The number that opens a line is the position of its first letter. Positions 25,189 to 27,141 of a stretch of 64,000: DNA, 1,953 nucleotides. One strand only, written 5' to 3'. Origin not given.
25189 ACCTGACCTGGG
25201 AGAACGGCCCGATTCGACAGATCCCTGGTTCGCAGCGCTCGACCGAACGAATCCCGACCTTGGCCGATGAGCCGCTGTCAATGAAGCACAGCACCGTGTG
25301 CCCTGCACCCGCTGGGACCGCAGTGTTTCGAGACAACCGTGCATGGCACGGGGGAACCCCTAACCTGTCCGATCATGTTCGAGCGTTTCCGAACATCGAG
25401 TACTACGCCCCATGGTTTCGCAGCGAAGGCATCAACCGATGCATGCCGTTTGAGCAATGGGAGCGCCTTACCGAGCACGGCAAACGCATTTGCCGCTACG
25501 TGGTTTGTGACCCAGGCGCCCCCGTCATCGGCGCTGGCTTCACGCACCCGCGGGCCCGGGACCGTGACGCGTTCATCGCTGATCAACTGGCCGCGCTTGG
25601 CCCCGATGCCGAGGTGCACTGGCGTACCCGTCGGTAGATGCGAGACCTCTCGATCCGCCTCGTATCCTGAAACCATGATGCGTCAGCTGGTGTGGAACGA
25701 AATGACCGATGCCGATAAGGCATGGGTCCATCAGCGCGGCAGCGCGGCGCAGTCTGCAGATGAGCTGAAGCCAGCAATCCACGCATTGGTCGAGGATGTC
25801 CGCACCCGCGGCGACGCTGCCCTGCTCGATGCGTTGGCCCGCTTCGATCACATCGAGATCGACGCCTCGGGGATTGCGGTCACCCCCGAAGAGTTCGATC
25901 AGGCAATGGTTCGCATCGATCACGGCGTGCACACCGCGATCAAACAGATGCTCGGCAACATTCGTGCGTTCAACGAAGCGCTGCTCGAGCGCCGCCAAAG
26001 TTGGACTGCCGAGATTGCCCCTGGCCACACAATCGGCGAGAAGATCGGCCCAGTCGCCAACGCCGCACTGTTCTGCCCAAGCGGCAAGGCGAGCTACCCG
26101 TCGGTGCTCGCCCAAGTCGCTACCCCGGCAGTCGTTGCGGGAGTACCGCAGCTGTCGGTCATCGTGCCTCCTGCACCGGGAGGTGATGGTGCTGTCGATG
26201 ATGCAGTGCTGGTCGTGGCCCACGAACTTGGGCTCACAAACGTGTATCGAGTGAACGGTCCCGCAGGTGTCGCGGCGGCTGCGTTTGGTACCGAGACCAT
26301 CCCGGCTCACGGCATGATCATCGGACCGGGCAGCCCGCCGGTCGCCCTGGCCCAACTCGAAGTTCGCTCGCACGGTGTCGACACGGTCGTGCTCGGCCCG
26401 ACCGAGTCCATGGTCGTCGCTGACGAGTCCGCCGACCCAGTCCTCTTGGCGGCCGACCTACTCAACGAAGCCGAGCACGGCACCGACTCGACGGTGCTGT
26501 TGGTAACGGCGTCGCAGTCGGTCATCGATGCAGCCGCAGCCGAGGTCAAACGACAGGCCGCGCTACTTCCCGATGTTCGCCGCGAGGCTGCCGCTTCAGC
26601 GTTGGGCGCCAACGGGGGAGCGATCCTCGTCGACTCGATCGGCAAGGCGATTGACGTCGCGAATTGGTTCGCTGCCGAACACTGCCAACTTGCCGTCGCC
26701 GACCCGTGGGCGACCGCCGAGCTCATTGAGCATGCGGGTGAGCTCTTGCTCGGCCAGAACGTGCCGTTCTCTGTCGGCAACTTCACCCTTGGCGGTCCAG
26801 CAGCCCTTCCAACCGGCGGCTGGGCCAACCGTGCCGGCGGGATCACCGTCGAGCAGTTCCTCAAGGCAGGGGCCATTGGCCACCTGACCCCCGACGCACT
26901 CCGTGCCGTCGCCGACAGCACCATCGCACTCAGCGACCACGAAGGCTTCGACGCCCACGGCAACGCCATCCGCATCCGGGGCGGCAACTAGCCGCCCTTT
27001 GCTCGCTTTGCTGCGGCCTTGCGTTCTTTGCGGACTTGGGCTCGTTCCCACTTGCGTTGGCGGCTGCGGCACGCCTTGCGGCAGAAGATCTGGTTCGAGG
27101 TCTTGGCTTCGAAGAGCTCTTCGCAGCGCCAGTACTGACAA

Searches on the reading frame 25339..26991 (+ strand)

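Call 48: search_protein_families(library=pfam, proteins=[window:25339-26991:+], max_evalue=0.0001)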
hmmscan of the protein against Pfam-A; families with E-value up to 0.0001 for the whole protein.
window:25339-26991:+ (550 aa): 1 family
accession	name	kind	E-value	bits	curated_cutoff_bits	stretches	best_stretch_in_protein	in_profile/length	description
PF00815.25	Histidinol_dh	-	2.5e-107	359.9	27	1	137-547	5-410/411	Histidinol dehydrogenase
